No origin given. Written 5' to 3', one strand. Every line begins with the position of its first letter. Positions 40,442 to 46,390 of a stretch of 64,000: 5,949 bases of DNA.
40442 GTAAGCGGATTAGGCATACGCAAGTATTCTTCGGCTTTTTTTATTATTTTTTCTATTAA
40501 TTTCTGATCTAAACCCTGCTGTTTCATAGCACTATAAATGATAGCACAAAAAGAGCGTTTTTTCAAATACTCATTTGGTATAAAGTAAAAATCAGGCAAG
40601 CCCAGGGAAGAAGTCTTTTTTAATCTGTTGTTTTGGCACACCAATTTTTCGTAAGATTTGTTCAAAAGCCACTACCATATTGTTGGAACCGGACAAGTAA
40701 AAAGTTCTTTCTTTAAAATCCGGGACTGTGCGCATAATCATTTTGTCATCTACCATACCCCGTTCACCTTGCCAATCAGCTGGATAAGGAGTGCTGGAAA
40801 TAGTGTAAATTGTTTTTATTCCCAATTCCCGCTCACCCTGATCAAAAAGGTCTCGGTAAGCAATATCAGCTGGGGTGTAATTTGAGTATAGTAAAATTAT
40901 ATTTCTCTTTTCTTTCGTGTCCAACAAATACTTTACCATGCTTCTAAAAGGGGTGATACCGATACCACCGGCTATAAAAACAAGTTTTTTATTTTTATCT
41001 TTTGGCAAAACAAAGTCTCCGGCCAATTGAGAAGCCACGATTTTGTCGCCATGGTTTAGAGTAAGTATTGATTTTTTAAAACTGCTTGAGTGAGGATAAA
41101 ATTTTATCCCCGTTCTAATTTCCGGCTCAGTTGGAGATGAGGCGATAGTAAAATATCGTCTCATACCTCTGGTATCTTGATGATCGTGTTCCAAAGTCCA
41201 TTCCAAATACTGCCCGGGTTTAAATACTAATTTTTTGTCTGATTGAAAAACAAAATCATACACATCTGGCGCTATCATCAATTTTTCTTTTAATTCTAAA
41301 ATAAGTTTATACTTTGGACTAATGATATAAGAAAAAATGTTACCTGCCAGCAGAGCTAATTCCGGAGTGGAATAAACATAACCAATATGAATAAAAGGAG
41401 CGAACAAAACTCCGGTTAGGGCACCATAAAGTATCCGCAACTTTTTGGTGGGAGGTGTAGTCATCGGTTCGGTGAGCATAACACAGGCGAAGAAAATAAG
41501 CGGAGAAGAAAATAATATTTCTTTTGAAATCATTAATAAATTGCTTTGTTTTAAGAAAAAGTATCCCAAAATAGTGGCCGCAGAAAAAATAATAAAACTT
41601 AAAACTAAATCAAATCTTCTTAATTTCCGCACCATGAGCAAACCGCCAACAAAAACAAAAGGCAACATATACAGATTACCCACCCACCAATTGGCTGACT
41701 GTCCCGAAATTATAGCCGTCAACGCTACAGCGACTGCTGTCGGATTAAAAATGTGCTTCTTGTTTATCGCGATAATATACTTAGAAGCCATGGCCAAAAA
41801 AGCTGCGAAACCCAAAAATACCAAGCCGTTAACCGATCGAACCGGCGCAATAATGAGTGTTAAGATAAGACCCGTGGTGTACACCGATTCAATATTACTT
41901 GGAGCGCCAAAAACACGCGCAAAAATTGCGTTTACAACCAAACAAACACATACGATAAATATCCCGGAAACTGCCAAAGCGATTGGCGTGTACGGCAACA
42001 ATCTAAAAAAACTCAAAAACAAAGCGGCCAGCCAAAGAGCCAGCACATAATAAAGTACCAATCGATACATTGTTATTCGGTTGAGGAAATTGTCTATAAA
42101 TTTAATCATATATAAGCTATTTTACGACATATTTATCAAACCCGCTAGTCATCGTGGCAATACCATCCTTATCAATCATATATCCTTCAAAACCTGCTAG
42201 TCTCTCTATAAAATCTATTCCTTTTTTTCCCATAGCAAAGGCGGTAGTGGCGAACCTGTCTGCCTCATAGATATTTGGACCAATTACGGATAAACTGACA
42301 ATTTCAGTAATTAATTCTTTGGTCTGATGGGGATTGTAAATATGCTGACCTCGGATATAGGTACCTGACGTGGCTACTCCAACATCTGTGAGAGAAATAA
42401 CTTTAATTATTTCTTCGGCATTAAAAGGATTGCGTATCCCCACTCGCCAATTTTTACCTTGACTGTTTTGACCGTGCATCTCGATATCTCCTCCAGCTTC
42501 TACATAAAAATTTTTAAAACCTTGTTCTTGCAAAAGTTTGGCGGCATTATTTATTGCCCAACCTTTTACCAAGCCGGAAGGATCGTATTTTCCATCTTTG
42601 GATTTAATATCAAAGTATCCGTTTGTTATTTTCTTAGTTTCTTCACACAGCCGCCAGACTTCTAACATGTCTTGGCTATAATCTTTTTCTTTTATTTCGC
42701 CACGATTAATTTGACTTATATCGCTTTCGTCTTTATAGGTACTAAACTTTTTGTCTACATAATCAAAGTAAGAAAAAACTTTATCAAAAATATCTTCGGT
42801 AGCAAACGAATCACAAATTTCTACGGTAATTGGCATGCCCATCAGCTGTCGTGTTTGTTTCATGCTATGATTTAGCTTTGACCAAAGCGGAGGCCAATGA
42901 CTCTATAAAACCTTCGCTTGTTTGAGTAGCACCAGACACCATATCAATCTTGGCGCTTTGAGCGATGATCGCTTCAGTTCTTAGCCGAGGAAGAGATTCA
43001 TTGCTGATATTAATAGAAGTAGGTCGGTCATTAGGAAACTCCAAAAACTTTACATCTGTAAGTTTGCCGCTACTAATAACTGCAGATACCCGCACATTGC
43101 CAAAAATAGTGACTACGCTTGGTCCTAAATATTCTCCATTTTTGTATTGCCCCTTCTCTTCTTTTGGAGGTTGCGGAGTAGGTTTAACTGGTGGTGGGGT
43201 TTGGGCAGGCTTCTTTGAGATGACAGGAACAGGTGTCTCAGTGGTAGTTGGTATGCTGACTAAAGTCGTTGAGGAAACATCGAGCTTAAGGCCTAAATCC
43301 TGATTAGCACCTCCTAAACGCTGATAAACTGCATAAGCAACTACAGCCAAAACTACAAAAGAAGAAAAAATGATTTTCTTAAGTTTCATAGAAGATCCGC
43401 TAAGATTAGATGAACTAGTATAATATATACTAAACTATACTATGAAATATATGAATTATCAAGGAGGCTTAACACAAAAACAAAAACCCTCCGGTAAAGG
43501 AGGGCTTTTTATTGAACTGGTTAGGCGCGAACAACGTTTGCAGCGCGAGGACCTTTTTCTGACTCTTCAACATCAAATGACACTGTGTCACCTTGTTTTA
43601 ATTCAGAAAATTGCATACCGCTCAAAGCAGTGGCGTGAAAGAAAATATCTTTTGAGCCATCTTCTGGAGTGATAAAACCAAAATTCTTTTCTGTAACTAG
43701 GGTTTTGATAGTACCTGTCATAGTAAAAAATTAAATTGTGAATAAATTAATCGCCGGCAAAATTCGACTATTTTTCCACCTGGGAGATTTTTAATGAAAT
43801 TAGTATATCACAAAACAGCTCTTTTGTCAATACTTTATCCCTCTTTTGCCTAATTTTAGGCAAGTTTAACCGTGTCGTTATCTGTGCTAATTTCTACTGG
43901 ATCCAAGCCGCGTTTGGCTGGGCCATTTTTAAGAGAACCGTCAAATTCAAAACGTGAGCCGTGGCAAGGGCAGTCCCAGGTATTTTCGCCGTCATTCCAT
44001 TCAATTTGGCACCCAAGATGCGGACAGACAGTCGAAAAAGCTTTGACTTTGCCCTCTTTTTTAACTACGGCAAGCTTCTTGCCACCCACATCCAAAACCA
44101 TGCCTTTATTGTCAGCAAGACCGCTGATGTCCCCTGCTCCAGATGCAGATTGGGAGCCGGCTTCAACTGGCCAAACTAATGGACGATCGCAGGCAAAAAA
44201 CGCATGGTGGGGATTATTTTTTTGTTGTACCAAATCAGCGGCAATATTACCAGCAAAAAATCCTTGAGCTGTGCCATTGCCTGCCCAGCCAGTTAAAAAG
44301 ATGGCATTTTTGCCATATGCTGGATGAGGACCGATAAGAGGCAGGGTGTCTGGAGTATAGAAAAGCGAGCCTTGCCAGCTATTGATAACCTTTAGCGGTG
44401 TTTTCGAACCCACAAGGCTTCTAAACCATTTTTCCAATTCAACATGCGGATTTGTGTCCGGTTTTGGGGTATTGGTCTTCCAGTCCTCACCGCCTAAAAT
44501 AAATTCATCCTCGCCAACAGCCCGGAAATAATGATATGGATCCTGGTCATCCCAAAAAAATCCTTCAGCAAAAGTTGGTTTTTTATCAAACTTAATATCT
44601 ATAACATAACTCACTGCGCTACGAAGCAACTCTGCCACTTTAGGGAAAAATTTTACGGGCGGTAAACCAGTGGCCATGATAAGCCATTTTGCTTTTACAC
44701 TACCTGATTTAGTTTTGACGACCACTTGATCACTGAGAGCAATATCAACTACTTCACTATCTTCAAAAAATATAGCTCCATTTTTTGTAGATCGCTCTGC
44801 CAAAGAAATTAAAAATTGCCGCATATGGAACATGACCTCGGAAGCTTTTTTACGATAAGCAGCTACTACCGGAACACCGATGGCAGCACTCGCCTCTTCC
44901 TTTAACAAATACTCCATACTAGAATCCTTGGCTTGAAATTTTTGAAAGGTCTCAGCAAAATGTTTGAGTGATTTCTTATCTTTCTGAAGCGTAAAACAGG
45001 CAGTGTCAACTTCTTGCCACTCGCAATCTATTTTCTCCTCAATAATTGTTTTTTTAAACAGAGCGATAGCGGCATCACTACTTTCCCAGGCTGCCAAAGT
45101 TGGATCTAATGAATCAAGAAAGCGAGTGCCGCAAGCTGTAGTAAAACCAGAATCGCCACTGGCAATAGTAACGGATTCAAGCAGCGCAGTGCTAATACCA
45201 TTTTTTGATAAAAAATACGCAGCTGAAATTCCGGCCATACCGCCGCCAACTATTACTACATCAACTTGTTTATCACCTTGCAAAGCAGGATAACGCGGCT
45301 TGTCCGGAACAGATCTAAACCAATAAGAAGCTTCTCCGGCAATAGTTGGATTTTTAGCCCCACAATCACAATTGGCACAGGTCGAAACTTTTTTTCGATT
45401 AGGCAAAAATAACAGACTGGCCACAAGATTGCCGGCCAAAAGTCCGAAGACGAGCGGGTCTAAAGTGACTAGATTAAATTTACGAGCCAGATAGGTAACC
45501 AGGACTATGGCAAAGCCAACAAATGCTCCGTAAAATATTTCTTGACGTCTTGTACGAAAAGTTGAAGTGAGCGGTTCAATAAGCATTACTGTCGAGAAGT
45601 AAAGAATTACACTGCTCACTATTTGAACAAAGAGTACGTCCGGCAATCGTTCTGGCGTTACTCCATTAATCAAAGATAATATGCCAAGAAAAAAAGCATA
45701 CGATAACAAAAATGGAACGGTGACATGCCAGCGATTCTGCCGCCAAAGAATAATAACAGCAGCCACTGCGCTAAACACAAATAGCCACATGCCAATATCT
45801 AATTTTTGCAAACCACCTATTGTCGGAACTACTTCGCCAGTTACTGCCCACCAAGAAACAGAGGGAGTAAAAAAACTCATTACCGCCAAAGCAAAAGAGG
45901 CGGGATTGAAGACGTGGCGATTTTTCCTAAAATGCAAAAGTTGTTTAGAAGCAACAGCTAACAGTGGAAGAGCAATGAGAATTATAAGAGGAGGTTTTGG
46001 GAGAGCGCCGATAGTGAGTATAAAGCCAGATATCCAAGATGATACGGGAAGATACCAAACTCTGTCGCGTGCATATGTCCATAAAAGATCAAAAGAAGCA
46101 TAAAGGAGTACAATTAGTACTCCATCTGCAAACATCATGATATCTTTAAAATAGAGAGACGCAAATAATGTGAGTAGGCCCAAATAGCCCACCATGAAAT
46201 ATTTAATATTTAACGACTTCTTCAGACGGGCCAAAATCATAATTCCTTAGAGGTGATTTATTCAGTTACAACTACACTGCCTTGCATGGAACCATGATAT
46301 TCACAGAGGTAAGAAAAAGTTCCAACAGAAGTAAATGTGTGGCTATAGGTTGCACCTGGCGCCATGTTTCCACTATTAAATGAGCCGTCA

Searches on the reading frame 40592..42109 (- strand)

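Call 28: search_protein_families(library=pfam, proteins=[window:40592-42109:-], max_evalue=0.00001)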
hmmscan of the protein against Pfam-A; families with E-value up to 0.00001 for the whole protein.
window:40592-42109:- (505 aa): 2 families
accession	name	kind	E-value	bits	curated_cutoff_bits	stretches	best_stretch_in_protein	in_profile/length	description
PF00175.26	NAD_binding_1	-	5.1e-16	59.7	22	1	378-481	1-106/109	Oxidoreductase NAD-binding domain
PF03116.20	NQR2_RnfD_RnfE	-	6.5e-07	29.4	27.7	1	143-263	170-286/296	NQR2, RnfD, RnfE family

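Call 59: search_protein_families(library=ncbifam, proteins=[window:40592-42109:-], max_evalue=1e-10)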
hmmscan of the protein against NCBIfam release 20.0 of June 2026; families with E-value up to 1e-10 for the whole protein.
window:40592-42109:- (505 aa): 10 families
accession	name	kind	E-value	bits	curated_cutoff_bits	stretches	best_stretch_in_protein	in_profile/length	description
NF009805.0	PRK13289.1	equivalog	1.6e-26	93.2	432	1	294-501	183-392/399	NO-inducible flavohemoprotein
NF058606.1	GlBtMonoRdsGbcB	equivalog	1.8e-25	89.6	500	1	280-498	25-244/362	glycine betaine monooxygenase reductase subunit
NF005963.0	PRK08051.1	equivalog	2.1e-18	66.5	230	1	279-501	14-230/233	NAD(P)H-flavin reductase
NF007964.0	PRK10684.1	equivalog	5.2e-18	65.1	383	1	280-501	21-237/333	NADH oxidoreductase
TIGR01941.1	nqrF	equivalog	1.7e-16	60.1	295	1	322-501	227-403/405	NADH:ubiquinone reductase (Na(+)-transporting) subunit F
TIGR02160.1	PA_CoA_Oxy5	hypoth_equivalog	1.4e-15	56.9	420.8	1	293-501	30-241/352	1,2-phenylacetyl-CoA epoxidase subunit PaaE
NF045803.1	MethMoxFADbindMmoC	equivalog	3e-15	55.9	500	1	290-498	134-337/343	aromatic/alkene monooxygenase hydroxylase FAD-binding subunit MmoC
NF040810.1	BenC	equivalog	2.5e-14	53.2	430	1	289-495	127-324/333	benzoate 1,2-dioxygenase electron transfer component BenC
NF052252.1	flav_redu_LuxG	exception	3.3e-12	46.1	340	1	279-499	11-227/232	flavin mononucleotide reductase LuxG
NF008822.0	PRK11872.1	equivalog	2.7e-11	43.1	402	1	290-498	131-332/341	anthranilate 1,2-dioxygenase electron transfer component AntC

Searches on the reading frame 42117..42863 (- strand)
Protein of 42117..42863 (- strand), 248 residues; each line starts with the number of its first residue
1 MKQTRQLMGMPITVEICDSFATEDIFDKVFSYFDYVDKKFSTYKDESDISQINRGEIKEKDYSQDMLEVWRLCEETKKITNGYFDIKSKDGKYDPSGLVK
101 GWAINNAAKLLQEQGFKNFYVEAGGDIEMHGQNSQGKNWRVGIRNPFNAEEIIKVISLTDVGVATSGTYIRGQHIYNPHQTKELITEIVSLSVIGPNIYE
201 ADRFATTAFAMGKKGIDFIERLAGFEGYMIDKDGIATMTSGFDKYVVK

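Call 28: search_protein_families(library=pfam, proteins=[window:42117-42863:-], max_evalue=0.00001)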
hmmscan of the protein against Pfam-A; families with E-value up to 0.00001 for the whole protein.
window:42117-42863:- (248 aa): 1 family
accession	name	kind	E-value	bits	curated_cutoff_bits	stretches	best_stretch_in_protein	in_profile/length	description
PF02424.20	ApbE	-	4.7e-43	148.1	25.6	2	92-226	125-263/266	ApbE family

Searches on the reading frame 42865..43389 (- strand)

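Call 28: search_protein_families(library=pfam, proteins=[window:42865-43389:-], max_evalue=0.00001)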
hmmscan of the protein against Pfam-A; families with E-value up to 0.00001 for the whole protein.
window:42865-43389:- (174 aa): 1 family
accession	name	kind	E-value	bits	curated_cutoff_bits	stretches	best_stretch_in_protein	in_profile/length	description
PF04205.19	FMN_bind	-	3.9e-07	31.1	22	1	97-169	4-76/77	FMN-binding domain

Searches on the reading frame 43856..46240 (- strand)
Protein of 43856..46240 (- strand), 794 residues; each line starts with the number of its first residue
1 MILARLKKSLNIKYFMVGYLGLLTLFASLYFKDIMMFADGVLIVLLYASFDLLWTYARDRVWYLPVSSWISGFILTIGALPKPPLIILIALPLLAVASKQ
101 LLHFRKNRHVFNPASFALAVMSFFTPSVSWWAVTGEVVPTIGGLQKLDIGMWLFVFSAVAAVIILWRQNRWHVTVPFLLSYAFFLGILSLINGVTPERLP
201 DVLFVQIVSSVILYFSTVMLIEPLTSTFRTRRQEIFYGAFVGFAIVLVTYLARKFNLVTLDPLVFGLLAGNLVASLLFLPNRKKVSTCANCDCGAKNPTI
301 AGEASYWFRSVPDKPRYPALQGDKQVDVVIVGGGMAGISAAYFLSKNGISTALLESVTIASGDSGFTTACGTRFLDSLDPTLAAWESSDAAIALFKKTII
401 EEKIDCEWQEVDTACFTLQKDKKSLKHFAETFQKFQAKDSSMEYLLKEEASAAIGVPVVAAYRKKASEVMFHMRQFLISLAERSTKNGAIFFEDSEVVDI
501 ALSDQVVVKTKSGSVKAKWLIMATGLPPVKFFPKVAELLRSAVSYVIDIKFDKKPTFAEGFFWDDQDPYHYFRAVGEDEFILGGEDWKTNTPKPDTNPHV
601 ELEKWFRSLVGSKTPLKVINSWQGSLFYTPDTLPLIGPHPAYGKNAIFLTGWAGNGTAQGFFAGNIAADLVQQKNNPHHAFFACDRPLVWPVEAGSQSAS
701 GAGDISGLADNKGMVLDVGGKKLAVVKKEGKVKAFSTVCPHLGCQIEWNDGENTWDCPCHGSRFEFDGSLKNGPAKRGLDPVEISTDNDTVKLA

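Call 28: search_protein_families(library=pfam, proteins=[window:43856-46240:-], max_evalue=0.00001)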
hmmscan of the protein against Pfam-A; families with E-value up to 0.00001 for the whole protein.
window:43856-46240:- (794 aa): 5 families
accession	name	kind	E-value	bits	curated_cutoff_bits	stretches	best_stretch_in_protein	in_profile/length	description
PF01266.30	DAO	-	3.5e-41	142.4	27.9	1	327-670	1-353/353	FAD dependent oxidoreductase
PF00355.32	Rieske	-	8.2e-15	54.9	20.3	1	708-778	11-83/88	Rieske [2Fe-2S] domain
PF07992.20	Pyr_redox_2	-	4.3e-08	33.4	26.1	1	327-535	2-119/291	Pyridine nucleotide-disulphide oxidoreductase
PF00890.30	FAD_binding_2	-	1.9e-07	31.1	20.4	1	327-507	1-175/414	FAD binding domain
PF13450.12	NAD_binding_8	-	4.9e-06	27.2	21.9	0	330-364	1-35/68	NAD(P)-binding Rossmann-like domain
